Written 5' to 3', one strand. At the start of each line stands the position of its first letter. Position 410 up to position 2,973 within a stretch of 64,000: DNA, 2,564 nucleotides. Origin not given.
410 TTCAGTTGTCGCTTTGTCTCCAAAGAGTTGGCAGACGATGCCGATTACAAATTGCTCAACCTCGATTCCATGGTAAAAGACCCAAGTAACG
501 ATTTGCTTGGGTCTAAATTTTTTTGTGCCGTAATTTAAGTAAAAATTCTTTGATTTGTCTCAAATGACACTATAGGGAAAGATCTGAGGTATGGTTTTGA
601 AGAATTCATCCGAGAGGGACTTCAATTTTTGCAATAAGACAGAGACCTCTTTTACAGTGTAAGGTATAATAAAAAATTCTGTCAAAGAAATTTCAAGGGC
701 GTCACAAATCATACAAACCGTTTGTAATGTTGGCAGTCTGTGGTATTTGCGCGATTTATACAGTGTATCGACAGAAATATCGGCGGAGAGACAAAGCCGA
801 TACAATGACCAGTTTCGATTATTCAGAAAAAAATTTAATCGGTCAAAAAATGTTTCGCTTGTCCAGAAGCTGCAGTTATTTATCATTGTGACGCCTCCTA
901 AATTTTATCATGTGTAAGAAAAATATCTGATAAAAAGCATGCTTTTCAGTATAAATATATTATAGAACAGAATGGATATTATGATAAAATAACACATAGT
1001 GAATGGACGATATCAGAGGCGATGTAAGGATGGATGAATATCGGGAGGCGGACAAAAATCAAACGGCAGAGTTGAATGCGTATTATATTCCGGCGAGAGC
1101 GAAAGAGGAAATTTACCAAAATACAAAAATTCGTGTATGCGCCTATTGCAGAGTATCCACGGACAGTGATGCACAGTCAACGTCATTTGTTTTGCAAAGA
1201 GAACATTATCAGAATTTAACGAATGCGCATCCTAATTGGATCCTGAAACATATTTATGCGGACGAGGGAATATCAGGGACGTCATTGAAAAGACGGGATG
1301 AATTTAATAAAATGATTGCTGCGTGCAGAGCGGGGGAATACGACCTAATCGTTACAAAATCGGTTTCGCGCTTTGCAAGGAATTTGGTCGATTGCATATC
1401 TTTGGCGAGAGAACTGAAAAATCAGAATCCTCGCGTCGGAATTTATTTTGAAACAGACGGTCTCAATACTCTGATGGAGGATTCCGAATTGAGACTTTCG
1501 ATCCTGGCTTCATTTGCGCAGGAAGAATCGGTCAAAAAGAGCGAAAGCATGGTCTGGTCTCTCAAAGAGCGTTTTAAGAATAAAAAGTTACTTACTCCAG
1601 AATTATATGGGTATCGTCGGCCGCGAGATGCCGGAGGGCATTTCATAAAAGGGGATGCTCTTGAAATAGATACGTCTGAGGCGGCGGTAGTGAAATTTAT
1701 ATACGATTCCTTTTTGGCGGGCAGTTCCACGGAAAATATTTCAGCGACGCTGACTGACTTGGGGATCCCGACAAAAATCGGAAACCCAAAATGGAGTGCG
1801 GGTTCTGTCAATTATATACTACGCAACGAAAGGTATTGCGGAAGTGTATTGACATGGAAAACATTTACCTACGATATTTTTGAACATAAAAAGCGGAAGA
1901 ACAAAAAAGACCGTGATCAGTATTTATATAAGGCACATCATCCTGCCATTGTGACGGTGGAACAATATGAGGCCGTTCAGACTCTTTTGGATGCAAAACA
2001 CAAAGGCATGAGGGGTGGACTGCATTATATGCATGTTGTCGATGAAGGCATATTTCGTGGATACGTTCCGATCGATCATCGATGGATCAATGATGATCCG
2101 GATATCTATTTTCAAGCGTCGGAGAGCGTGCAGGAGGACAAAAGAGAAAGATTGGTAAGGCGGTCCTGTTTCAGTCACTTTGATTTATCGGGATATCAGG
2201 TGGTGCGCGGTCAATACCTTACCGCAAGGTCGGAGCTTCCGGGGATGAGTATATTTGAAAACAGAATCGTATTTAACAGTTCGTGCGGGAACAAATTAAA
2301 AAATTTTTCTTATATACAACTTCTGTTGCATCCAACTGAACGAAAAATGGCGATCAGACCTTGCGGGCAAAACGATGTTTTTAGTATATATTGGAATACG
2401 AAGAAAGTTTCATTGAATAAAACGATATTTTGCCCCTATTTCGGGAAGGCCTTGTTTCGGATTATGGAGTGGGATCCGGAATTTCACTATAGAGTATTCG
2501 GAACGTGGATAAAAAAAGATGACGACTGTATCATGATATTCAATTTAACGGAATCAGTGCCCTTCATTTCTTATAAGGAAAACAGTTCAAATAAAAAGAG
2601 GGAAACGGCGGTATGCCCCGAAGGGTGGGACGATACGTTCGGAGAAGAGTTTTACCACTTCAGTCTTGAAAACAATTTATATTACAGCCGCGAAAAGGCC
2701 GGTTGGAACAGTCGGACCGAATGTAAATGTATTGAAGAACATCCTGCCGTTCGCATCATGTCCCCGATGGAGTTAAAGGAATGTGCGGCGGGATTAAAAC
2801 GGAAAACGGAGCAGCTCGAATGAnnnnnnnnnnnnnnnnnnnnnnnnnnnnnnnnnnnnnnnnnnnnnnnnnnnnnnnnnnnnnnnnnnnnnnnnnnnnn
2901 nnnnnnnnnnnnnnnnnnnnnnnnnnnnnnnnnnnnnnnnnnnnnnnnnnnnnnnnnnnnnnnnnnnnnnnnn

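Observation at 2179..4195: Fourfold tandem paralogous domain: one copy fused to a serine recombinase lacking the zinc ribbon and coiled coil, three free-standing copies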

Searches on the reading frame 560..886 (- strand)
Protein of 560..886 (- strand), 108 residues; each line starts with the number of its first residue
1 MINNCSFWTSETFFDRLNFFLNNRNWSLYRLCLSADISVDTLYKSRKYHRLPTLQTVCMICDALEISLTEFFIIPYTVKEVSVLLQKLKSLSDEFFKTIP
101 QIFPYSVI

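Call 3: search_protein_families(library=pfam, proteins=[window:560-886:-], max_evalue=1)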
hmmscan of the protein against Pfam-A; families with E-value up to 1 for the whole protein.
window:560-886:- (108 aa): 2 families
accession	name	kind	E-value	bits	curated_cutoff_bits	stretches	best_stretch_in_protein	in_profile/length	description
PF13443.12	HTH_26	-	3.6e-06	27.6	22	1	17-73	2-59/63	Cro/C1-type HTH DNA-binding domain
PF01381.28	HTH_3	-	0.018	15.5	23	1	22-71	6-55/55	Helix-turn-helix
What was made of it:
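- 560..886 (-): Divergently transcribed Cro/CI-type HTH regulator (108 aa). Pfam HTH_26, E 3.6e-6 (call 3).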

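Call 6: search_protein_families(library=phrogs, proteins=[window:560-886:-], max_evalue=1)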
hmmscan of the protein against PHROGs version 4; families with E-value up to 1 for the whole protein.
window:560-886:- (108 aa): 5 families
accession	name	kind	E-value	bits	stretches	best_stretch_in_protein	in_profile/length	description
phrog_8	-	transcription regulation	0.0011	19.5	1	10-72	74-136/346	transcriptional regulator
phrog_32696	-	unknown function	0.0038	18.2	1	33-101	59-125/135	-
phrog_22416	-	unknown function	0.013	16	1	32-101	157-224/234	-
phrog_4268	-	transcription regulation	0.17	13.1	1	33-69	54-90/96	transcriptional repressor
phrog_5550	-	unknown function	0.25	12.6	1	18-52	17-51/77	-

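Call 7: search_protein_families(library=ncbifam, proteins=[window:560-886:-], max_evalue=1)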
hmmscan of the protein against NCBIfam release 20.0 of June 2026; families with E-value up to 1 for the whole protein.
window:560-886:- (108 aa): 3 families
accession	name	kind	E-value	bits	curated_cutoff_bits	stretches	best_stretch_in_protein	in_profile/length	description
NF041951.1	phage_RstR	subfamily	0.016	15.5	80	1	13-95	3-88/108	RstR family transcriptional repressor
TIGR02684.1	dnstrm_HI1420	hypoth_equivalog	0.02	15.1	53.7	1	34-69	52-87/89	addiction module antidote protein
NF046032.1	TransRegSlrRBacil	equivalog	0.08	13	250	1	23-72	12-62/149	HTH-type transcriptional regulator SlrR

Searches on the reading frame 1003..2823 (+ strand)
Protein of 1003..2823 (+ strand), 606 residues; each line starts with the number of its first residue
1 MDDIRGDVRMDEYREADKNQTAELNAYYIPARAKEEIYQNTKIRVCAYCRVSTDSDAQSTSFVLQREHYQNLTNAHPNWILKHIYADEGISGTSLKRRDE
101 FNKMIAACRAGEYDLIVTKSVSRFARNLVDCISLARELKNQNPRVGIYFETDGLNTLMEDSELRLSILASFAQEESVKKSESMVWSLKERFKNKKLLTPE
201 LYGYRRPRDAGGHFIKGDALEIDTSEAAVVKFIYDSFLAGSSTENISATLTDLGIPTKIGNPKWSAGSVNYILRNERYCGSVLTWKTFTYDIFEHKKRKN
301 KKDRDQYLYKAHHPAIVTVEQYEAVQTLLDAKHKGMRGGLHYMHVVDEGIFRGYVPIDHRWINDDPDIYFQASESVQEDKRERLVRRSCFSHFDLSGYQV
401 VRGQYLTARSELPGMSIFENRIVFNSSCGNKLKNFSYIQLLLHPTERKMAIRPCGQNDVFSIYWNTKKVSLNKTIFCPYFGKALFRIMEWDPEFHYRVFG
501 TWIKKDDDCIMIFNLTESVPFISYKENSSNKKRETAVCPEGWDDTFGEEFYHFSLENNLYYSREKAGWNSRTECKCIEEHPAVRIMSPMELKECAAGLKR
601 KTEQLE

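Call 3: search_protein_families(library=pfam, proteins=[window:1003-2823:+], max_evalue=1)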
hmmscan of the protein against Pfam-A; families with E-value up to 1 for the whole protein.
window:1003-2823:+ (606 aa): 3 families
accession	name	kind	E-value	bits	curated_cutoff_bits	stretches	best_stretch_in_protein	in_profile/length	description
PF00239.26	Resolvase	-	3.9e-24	85.8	23.3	1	46-194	2-143/145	Resolvase, N terminal domain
PF07508.19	Recombinase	-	2.7e-23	82.6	21.1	1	225-330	2-100/102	Recombinase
PF23085.1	RRM_PARP14_3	-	0.16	12.5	24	0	294-334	23-63/82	PARP14, third RRM domain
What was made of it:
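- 1003..2823 (+): Serine recombinase, 606 aa: catalytic domain, Recombinase domain, conserved linker, then the novel C-terminal domain. No zinc ribbon or coiled coil. Pfam (call 3).
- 1138..1584 (+): Resolvase-type catalytic domain (residues 46-194; Ser52 nucleophile in the CRVST motif). PF00239, E 3.9e-24 (call 3).
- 1675..1992 (+): Recombinase domain (residues 225-330). PF07508, E 2.7e-23 (call 3).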

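Call 6: search_protein_families(library=phrogs, proteins=[window:1003-2823:+], max_evalue=1)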
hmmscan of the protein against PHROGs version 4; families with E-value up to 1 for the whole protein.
window:1003-2823:+ (606 aa): 3 families
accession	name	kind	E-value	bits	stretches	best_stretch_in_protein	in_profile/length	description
phrog_95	-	integration and excision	3.1e-92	311.2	1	21-353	67-375/651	integrase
phrog_125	-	DNA, RNA and nucleotide metabolism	4.5e-37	129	1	36-331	13-250/254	DNA invertase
phrog_6620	-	integration and excision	0.00067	20.3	1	21-151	34-156/201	transposase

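Call 7: search_protein_families(library=ncbifam, proteins=[window:1003-2823:+], max_evalue=1)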
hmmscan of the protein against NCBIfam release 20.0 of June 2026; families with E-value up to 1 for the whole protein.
window:1003-2823:+ (606 aa): 9 families
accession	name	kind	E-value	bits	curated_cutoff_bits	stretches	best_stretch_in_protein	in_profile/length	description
NF047343.1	SCCmet_CcrB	equivalog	2e-26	92.8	900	1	41-327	5-277/542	cassette chromosome recombinase CcrB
NF041201.1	recomb_XisF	equivalog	2.1e-17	63.2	375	1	46-337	2-283/465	fdxN element excision recombinase XisF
NF047347.1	SCCmet_CcrC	equivalog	1.6e-15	56.6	900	1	43-332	3-286/558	cassette chromosome recombinase CcrC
NF047344.1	SCCmet_CcrA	equivalog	4.9e-14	52.3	700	1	45-284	4-223/442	cassette chromosome recombinase CcrA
NF049883.1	resolv_YneB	equivalog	1.5e-07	31.1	175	1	45-169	2-121/211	YneB family resolvase-like protein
NF009949.0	PRK13413.1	equivalog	0.00012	21.8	272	1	45-136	2-85/203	master DNA invertase Mpi family serine-type recombinase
NF033518.0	transpos_IS607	equivalog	0.0014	18.2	110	1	37-135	50-141/187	IS607 family transposase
NF002343.0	PRK01305.1-4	equivalog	0.024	13.9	267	1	294-347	82-133/256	arginyltransferase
NF005077.0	PRK06504.1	subfamily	0.25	10.4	590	1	290-350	159-218/390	acetyl-CoA C-acetyltransferase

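Call 12: find_encoding_contigs(protein=window:1003-2823:+, flank=10000, max_places=6)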
Protein window:1003-2823:+ (606 aa): no gene with exactly this product is on record in the collection.

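Call 19: search_solved_structures(query=window:1003-2820:+, max_evalue=0.01)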
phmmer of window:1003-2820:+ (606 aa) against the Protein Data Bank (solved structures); distinct sequences matched with E-value up to 0.01: 10.
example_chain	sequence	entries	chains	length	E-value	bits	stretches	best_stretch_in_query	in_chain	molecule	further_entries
3g13_A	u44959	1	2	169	4.2e-36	127.8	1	42-196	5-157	Putative conjugative transposon recombinase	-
3guv_A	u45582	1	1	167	1.3e-09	40.3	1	41-175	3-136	Site-specific recombinase, resolvase family protein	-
9dxh_A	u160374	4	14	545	4.3e-08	35.3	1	91-327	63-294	Resolvase homolog YokA | Site-specific recombinase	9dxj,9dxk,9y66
9dxd_A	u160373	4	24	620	6.2e-08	34.8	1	91-327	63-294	Resolvase homolog YokA,SPbeta prophage-derived uncharacterized protein YotN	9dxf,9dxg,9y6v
3bvp_A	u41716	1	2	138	0.00023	23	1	44-172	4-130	TP901-1 Integrase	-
2mhc_A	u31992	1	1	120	0.0005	21.9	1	46-130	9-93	TnpX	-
1gdr_A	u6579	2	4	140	0.002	19.9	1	84-177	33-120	GAMMA DELTA-RESOLVASE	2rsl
1gdt_A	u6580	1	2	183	0.0038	19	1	84-178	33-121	PROTEIN (GAMMA DELTA RESOLVASE)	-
4bqq_A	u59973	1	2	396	0.0066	18.2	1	83-139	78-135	INTEGRASE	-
5cy1_A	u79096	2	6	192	0.0091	17.7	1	84-177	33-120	Transposon Tn3 resolvase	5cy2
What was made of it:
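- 1003..2823 (+): PDB sequence hits cover only residues 41-327 (call 19).
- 1138..1584 (+): Closest solved structure is 3g13, a C. difficile conjugative-transposon recombinase, E 4e-36 (call 19).
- On Large serine recombinase (LSR): 3g13 hit, E 4e-36 (call 19).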

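Call 67: list_cluster_members(proteins=[window:1003-2820:+, window:2820-3410:+, window:3410-3835:+, window:3842-4192:+, P0256, P0169])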
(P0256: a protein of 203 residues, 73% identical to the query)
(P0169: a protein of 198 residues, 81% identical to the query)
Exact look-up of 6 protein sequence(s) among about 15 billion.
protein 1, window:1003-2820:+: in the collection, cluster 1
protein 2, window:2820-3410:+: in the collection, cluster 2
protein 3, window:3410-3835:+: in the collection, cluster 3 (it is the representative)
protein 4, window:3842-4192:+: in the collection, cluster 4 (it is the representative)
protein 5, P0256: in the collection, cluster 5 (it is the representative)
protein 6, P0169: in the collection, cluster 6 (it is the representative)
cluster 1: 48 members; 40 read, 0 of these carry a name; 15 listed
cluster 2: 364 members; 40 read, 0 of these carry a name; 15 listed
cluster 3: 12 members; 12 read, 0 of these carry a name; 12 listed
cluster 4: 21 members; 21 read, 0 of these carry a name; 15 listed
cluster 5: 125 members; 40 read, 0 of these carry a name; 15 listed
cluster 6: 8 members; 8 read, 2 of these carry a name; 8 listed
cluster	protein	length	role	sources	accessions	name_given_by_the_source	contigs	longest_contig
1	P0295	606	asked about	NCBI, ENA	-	-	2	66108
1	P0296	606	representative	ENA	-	-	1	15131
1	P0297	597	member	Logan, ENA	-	-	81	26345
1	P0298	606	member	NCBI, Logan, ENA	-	-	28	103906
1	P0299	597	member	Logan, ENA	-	-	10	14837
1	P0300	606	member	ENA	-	-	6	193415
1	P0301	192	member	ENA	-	-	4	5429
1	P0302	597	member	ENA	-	-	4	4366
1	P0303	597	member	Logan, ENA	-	-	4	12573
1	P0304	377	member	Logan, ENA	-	-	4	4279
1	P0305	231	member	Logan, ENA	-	-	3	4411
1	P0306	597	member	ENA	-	-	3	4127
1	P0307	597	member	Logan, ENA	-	-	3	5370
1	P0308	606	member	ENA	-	-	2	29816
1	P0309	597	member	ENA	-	-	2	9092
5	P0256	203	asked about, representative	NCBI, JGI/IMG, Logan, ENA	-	-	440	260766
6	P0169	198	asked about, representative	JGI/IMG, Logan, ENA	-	hypothetical protein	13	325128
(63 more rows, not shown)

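Call 100: search_protein_families(library=padloc, proteins=[window:1003-2820:+], max_evalue=0.001)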
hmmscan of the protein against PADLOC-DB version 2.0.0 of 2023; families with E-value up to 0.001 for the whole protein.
window:1003-2820:+ (606 aa): 0 families
